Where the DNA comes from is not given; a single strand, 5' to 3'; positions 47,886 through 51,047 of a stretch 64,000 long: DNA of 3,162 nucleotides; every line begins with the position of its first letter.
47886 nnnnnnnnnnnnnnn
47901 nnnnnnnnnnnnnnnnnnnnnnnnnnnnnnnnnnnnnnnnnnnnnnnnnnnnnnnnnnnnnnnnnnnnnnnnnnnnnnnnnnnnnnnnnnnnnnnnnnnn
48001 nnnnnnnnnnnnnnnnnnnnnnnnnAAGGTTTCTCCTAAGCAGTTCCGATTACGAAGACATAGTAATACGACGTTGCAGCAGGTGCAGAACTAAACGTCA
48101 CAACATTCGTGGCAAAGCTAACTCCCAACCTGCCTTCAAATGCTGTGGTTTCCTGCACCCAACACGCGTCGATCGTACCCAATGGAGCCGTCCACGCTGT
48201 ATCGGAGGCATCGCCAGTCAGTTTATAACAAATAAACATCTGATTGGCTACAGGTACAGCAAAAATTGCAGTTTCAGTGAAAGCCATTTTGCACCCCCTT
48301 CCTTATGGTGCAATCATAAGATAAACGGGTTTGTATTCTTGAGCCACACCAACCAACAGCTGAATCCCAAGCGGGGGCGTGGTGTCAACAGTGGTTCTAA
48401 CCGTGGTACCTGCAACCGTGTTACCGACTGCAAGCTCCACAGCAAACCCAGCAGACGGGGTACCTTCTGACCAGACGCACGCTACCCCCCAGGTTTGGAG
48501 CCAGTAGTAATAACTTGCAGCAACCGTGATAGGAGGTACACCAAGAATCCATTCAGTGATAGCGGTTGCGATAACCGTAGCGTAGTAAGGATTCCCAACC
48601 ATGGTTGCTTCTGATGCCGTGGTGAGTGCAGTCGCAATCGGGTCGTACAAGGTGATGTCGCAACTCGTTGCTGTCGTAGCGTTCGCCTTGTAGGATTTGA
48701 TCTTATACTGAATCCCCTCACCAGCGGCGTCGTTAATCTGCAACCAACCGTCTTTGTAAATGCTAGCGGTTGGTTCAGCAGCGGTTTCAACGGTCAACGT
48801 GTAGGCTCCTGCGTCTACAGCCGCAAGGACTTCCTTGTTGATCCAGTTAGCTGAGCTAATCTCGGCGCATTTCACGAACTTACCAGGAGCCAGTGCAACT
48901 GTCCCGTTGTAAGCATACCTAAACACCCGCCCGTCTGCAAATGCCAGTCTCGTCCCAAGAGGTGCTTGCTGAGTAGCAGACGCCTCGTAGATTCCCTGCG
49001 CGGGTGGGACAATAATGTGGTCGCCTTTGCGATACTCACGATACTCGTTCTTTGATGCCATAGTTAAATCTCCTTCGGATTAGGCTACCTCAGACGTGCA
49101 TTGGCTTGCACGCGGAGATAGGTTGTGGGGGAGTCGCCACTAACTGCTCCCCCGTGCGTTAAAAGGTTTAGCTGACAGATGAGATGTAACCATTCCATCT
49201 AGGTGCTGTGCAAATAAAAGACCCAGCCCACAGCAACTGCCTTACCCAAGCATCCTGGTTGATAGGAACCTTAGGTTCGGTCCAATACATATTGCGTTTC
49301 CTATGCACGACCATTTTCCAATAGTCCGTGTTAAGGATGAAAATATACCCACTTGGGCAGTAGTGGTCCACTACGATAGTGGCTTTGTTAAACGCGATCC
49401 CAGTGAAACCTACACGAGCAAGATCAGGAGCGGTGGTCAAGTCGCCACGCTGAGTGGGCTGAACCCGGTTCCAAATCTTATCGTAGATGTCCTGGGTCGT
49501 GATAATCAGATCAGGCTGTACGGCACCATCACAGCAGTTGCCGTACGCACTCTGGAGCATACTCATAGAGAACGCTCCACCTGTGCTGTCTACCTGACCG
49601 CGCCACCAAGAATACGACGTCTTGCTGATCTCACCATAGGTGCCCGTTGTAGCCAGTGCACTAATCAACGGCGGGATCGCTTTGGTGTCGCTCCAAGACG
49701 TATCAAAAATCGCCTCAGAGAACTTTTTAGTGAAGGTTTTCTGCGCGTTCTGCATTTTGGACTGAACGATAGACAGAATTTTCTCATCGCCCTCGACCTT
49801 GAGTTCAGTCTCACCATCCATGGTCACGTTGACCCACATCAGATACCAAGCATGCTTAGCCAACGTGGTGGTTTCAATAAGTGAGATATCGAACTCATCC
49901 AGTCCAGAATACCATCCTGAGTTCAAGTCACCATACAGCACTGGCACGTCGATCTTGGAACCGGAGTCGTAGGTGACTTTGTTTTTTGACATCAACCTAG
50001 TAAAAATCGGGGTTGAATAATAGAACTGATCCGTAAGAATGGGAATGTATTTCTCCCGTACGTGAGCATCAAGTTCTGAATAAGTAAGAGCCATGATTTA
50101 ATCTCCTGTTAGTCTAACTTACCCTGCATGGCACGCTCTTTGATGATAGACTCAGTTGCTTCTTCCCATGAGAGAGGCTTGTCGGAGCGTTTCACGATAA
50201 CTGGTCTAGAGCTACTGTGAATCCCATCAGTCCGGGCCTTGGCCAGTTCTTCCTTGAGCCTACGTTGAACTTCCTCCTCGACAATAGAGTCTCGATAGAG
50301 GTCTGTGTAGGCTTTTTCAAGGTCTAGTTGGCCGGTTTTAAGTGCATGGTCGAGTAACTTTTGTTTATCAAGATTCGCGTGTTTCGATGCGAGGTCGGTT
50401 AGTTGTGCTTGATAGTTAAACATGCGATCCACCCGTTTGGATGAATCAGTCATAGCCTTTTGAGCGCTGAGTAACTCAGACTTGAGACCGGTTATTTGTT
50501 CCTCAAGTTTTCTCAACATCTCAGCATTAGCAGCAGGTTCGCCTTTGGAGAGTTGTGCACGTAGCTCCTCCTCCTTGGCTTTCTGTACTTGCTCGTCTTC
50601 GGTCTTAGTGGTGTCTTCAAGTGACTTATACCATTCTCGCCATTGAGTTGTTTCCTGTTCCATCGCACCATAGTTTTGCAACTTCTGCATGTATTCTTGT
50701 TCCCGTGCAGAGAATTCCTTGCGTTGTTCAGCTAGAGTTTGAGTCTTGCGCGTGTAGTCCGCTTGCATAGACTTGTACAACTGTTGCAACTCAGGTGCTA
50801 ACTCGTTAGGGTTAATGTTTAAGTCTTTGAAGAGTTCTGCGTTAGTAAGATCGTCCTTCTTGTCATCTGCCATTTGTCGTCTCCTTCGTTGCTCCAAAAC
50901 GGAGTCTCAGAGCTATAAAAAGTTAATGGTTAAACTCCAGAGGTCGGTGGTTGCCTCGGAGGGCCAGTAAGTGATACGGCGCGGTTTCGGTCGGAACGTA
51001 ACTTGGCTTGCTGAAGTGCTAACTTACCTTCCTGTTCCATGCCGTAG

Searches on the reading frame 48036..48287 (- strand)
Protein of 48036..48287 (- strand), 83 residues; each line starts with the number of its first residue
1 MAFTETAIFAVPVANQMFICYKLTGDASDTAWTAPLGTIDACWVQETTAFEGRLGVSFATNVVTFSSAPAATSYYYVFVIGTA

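Call 3: search_protein_families(library=pfam, proteins=[window:48036-48287:-], max_evalue=0.1)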
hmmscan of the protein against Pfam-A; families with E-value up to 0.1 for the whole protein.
window:48036-48287:- (83 aa): 0 families

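Call 4: search_protein_families(library=phrogs, proteins=[window:48036-48287:-], max_evalue=0.01)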
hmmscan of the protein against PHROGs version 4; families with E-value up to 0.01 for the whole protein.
window:48036-48287:- (83 aa): 0 families

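Call 119: search_solved_structures(query=window:48036-48287:-, max_evalue=1)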
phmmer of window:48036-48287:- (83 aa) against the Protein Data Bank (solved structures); distinct sequences matched with E-value up to 1: 1.
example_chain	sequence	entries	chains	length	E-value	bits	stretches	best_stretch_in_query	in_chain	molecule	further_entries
7t87_C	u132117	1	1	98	0.3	14.6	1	17-50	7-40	Centyrin S17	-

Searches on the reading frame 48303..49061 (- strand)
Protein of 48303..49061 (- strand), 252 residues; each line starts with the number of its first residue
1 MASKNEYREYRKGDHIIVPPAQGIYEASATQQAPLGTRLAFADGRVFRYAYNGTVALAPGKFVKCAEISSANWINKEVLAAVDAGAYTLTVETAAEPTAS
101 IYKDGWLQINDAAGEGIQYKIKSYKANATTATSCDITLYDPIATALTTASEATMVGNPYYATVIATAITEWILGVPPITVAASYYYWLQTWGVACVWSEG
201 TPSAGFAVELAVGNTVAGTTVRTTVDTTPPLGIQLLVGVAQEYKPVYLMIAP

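Call 3: search_protein_families(library=pfam, proteins=[window:48303-49061:-], max_evalue=0.1)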
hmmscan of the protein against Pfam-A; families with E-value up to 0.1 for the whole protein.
window:48303-49061:- (252 aa): 0 families

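Call 4: search_protein_families(library=phrogs, proteins=[window:48303-49061:-], max_evalue=0.01)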
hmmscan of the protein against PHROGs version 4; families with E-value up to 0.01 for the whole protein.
window:48303-49061:- (252 aa): 0 families

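Call 118: search_solved_structures(query=window:48303-49061:-, max_evalue=1)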
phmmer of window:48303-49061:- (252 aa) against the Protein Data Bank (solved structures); distinct sequences matched with E-value up to 1: 28.
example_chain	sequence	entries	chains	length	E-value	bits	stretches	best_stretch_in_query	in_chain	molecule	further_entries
5mfm_A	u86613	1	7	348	6.3e-06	29.2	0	71-120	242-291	YIIIM6AII_GS11_(KR)5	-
5mfm_C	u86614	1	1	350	6.6e-06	29.1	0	67-116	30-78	Importin subunit alpha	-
5mfl_A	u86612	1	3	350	6.6e-06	29.1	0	67-116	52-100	(KR)5_GS10_YIIIM6AII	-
5mfd_A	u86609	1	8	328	1.9e-05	27.6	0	72-120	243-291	YIIIM''6AII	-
6s9o_A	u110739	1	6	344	2.2e-05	27.4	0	71-120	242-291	designed Armadillo repeat protein with internal Lock1 fused to target peptide KRKRKLKFKR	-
5aei_A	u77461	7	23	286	2.4e-05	27.3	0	71-120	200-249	DESIGNED ARMADILLO REPEAT PROTEIN YIIIM5AII | YIIIM5AII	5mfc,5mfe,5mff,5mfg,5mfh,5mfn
6s9p_A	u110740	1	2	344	3e-05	27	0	71-120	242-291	internal Lock2 fused to target peptide KRKAKITWKR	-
4pls_A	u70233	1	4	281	4.2e-05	26.5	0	72-124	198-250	Arm00010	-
4plq_A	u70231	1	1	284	4.7e-05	26.3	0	72-124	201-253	Arm00011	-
4plr_A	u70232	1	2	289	5.6e-05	26.1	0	72-124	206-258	Arm00008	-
4v3o_A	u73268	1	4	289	9.3e-05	25.3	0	67-115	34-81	YIII_M5_AII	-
8oh7_A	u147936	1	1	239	0.00011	25.1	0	71-120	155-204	Designed Armadillo repeat protein with four internal modules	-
7qnp_AAA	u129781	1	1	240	0.00011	25.1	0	71-120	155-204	Designed Armadillo Repeat Protein N(A4)M4C(AII)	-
6sa7_A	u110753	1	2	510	0.00014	24.8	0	71-120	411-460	DARPin-Armadillo fusion C8long83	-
6s9l_A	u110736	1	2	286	0.00019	24.3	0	71-120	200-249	KR4KLSF Lock1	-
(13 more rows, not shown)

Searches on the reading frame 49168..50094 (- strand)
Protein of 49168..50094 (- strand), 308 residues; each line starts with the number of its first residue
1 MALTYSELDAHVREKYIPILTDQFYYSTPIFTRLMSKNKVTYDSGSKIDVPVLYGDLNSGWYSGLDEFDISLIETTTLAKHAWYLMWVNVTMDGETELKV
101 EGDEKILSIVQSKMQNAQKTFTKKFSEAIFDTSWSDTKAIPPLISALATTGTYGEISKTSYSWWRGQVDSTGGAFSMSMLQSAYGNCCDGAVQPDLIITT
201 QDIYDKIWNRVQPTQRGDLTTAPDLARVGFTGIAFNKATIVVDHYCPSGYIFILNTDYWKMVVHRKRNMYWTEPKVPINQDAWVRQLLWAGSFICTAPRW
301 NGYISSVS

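Call 3: search_protein_families(library=pfam, proteins=[window:49168-50094:-], max_evalue=0.1)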
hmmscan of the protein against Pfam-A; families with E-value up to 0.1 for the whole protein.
window:49168-50094:- (308 aa): 1 family
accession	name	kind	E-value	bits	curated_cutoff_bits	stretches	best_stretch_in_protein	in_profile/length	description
PF17236.8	SU10_MCP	-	2.2e-05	24.6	24.1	1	152-273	152-259/292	SU10 major capsid protein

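Call 4: search_protein_families(library=phrogs, proteins=[window:49168-50094:-], max_evalue=0.01)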
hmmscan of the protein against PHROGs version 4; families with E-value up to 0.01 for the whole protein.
window:49168-50094:- (308 aa): 2 families
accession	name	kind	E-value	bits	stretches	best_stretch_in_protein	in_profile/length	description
phrog_9953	-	head and packaging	2.9e-45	156.1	1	3-304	7-326/329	major head protein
phrog_14242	-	head and packaging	2.3e-06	27.5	1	156-265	233-341/396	major head protein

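Call 21: search_dna_similar(query=window:49168-50094:-, collection=phages, mode=protein, max_rows=25, max_evalue=0.001)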
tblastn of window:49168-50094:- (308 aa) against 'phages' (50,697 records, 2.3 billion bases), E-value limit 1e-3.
Records with a match: 56; places in all: 56; records where one place covers at least 80% of the query: 53.
Best place of each record, by identity: <60% 56.
By first word of the organism name: Brucella 41; Bacteriophage 4; Myxococcus 3; Tunturiibacter 2; Bradyrhizobium 1; Stenotrophomonas 1; Caudoviricetes 1; TM7 1; Microcystis 1; Rhizobium 1.
By host as written in the record: Brucella abortus S19 14; Brucella sp. 6; - 5; Brucella abortus 141 5; Brucella abortus 4; Myxococcus xanthus strain DK883 2; brucella abortus 141 2; Brucella melitensis 16M 2; and 14 more.
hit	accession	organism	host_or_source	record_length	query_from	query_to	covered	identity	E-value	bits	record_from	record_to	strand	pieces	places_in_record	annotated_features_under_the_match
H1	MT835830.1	Bacteriophage sp.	human fecal samples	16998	20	304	93%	31.1%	6e-31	128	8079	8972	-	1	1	record has no annotation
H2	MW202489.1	Bacteriophage sp.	Manatee Spring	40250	5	304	97%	26.9%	2e-22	102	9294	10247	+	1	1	major virion structural protein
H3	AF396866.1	Myxococcus phage Mx8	Myxococcus xanthus strain DK883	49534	19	304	93%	28.1%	4e-28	119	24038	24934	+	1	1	major virion structural protein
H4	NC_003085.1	Myxococcus phage Mx8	Myxococcus xanthus strain DK883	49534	19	304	93%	28.1%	4e-28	119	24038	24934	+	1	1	major head protein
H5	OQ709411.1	Myxococcus phage Mx9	Myxococcus xanthus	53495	20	304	93%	26.9%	4e-25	111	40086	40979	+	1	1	putative major capsid protein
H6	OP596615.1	Bradyrhizobium phage ppBjS10J-1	Bradyrhizobium japonicum S10J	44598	22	296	89%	26.9%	1e-21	100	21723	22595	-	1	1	major capsid protein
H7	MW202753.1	Bacteriophage sp.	Manatee Spring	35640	5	299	96%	25.0%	1e-18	92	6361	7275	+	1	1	major capsid protein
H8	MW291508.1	Stenotrophomonas phage BUCT555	Stenotrophomonas maltophilia 1207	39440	20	304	93%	25.8%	2e-23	105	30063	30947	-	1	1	major capsid protein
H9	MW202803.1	Caudoviricetes sp.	Manatee Spring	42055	21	299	91%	25.8%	1e-15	83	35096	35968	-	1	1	major capsid protein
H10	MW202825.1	Bacteriophage sp.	Manatee Spring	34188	5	299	96%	23.6%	2e-17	88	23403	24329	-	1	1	major capsid protein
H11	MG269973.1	TM7 phage DolZOral124_53_65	candidate division TM7 ...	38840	3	308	99%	20.9%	2e-5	52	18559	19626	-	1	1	homeodomain-like protein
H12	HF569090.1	Brucella phage R/C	Brucella sp.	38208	20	298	91%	22.5%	4e-11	69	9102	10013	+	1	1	R/C_ORF12: putative major capsid protein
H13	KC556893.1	Brucella phage Bk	Brucella melitensis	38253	20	298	91%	22.5%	4e-11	69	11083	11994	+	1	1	major head protein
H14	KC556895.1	Brucella phage R/C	Brucella canis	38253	20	298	91%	22.5%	4e-11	69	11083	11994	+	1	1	major head protein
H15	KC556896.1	Brucella phage S708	Brucella suis S708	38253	20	298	91%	22.5%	4e-11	69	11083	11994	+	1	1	major head protein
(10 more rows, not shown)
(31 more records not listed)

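Call 45: find_related_loci(query=window:49168-50094:-, collection=viral_contigs, flank=8000)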
Query window:49168-50094:- (308 aa) in viral_contigs; peptide patterns used: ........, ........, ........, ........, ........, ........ (x = any residue, [..] = any of these).
4 stretches matched a pattern; 2 encode a relative of the query (tblastn E <= 1e-3); 2 distinct loci.
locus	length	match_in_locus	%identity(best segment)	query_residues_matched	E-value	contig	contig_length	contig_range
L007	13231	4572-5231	68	88-308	2e-106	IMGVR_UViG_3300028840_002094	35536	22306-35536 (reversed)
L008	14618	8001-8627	70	1-211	1e-98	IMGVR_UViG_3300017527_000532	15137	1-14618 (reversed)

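Call 50: search_protein_families(library=pfam, proteins=[L007:6328-7299:+, L008:11340-12125:+, L007:10776-12521:+, L007:8880-9242:+, L008:13692-14054:+, L008:8724-9533:+], max_evalue=0.01)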
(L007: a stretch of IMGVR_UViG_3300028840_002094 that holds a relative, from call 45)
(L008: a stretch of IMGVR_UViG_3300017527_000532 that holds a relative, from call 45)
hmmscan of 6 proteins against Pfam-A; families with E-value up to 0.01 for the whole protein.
L007:6328-7299:+ (323 aa): 0 families

L008:11340-12125:+ (261 aa): 0 families

L007:10776-12521:+ (581 aa): 1 family
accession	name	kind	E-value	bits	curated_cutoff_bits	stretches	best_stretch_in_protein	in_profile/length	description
PF02369.22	Big_1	-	0.00076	20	34.9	1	467-516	12-63/93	Bacterial Ig-like domain (group 1)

L007:8880-9242:+ (120 aa): 0 families

L008:13692-14054:+ (120 aa): 0 families

L008:8724-9533:+ (269 aa): 1 family
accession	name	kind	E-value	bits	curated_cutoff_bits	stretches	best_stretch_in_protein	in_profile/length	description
PF03161.18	LAGLIDADG_2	-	1.8e-28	100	25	1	19-178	3-163/168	LAGLIDADG DNA endonuclease family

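Call 120: search_solved_structures(query=window:49168-50094:-, max_evalue=1)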
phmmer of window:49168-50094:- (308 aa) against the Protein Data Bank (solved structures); distinct sequences matched with E-value up to 1: 0.

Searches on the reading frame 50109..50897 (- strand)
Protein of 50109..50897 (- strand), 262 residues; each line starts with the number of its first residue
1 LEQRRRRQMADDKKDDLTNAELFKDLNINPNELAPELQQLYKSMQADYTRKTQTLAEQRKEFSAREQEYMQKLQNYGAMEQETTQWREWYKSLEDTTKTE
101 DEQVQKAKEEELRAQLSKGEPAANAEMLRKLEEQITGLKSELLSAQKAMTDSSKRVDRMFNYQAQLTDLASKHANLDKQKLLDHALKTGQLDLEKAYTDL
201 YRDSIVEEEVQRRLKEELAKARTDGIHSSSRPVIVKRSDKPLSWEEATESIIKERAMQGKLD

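Call 3: search_protein_families(library=pfam, proteins=[window:50109-50897:-], max_evalue=0.1)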
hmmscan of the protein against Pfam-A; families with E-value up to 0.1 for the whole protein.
window:50109-50897:- (262 aa): 1 family
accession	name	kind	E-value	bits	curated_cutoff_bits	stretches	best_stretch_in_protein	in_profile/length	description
PF09447.15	Cnl2_NKP2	-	0.088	13.3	27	0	21-58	22-59/65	Cnl2/NKP2 family protein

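Call 4: search_protein_families(library=phrogs, proteins=[window:50109-50897:-], max_evalue=0.01)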
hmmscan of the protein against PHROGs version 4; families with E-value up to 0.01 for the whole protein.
window:50109-50897:- (262 aa): 0 families
